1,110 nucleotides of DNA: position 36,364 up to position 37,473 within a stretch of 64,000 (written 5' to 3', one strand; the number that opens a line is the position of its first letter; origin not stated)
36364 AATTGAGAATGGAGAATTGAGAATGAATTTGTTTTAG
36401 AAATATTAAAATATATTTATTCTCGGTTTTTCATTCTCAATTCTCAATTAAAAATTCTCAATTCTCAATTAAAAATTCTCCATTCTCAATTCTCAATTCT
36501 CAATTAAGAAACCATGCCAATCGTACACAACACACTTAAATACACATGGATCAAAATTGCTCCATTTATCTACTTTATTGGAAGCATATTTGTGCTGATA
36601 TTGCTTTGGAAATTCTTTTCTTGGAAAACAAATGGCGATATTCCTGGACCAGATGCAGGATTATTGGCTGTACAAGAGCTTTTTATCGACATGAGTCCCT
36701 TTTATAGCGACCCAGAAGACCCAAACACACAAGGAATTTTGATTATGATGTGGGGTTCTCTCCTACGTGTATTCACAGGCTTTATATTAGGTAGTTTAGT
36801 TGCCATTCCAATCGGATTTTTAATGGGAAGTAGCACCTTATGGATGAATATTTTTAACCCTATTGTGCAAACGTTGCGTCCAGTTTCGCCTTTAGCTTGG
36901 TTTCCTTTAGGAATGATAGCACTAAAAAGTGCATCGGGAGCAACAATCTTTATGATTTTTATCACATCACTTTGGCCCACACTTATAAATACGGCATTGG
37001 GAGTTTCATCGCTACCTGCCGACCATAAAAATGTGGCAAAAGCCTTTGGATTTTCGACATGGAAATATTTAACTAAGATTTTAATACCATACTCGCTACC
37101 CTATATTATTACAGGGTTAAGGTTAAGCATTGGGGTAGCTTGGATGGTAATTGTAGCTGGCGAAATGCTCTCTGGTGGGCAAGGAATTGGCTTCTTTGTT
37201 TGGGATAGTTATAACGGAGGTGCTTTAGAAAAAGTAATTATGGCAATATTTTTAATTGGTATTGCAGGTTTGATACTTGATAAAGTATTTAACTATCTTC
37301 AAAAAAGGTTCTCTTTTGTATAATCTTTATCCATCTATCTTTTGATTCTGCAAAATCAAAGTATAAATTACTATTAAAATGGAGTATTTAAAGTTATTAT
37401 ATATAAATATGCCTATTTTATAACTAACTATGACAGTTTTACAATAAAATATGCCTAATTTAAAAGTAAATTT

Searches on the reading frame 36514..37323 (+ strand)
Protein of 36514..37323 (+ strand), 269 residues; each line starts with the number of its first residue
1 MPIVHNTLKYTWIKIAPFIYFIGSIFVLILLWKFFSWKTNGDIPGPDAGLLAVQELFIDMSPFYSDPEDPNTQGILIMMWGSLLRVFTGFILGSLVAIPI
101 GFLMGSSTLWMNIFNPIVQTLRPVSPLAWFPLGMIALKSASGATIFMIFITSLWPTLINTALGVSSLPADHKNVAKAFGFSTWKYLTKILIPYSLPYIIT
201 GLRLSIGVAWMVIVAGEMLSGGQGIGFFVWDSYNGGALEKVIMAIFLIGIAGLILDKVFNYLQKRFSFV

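Call 55: find_homologous_proteins(query=window:36514-37323:+, max_evalue=1e-100)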
Query window:36514-37323:+ (269 aa): 21 proteins with E <= 1e-100 among 8000 candidates.
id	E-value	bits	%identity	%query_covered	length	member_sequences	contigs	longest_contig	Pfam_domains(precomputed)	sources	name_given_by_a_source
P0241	4.6e-172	589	100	100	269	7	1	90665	PF00528.28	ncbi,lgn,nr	ncbi:MAG: nitrate ABC transporter, permease protein [Bacteroidetes bacterium]|nr:MAG: nitrate ABC tr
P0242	3.7e-150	517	88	100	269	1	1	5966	PF00528.28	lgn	-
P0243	3.5e-139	481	81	100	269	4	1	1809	PF00528.28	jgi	-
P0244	4.2e-139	481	81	100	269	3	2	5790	PF00528.28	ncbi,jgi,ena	jgi:nitrate/nitrite transport system permease protein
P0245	1.0e-135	469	80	100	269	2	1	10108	PF00528.28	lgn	-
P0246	2.5e-135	468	77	100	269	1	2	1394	PF00528.28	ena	-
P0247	2.6e-135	468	79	100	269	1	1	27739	PF00528.28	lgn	-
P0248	4.0e-133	461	78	98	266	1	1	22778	PF00528.28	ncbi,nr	ncbi:MAG: ABC transporter permease [Bacteroidota bacterium]|nr:ABC transporter permease [Bacteroidot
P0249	9.9e-133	460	77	100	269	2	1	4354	PF00528.28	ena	-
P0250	5.3e-130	451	74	100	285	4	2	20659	PF00528.28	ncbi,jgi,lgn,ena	-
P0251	2.1e-122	426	74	100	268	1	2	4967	PF00528.28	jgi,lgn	jgi:nitrate/nitrite transport system permease protein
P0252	7.8e-117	408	73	94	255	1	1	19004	PF00528.28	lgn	-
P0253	1.5e-115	403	69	100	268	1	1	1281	PF00528.28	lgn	-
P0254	4.1e-115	402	68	100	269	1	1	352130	PF00528.28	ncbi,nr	ncbi:MAG: nitrate ABC transporter permease [Cytophagales bacterium]|nr:nitrate ABC transporter perme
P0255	6.7e-115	401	68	100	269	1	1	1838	PF00528.28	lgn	-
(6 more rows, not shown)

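Call 56: find_encoding_contigs(protein=P0241, flank=2500, max_places=8)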
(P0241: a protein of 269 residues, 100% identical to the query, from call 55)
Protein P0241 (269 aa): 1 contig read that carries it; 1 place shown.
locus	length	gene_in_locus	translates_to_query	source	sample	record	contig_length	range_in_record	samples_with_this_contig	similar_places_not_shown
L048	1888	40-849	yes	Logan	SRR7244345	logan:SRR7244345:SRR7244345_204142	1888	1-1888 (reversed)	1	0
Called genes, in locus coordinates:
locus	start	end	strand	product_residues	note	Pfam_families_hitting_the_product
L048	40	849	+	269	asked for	PF00528:BPD_transp_1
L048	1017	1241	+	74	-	-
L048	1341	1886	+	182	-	?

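Call 57: find_encoding_contigs(protein=P0242, flank=3000, max_places=4)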
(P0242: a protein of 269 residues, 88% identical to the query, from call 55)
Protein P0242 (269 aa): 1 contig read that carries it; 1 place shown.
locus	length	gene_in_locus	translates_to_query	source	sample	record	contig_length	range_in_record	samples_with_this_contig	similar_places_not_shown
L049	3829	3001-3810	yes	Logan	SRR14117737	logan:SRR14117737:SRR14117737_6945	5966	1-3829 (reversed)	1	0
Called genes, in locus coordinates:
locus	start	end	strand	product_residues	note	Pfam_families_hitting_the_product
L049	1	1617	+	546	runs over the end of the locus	-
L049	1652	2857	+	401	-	PF13379:NMT1_2, PF09084:NMT1 (faint)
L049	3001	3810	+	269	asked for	PF00528:BPD_transp_1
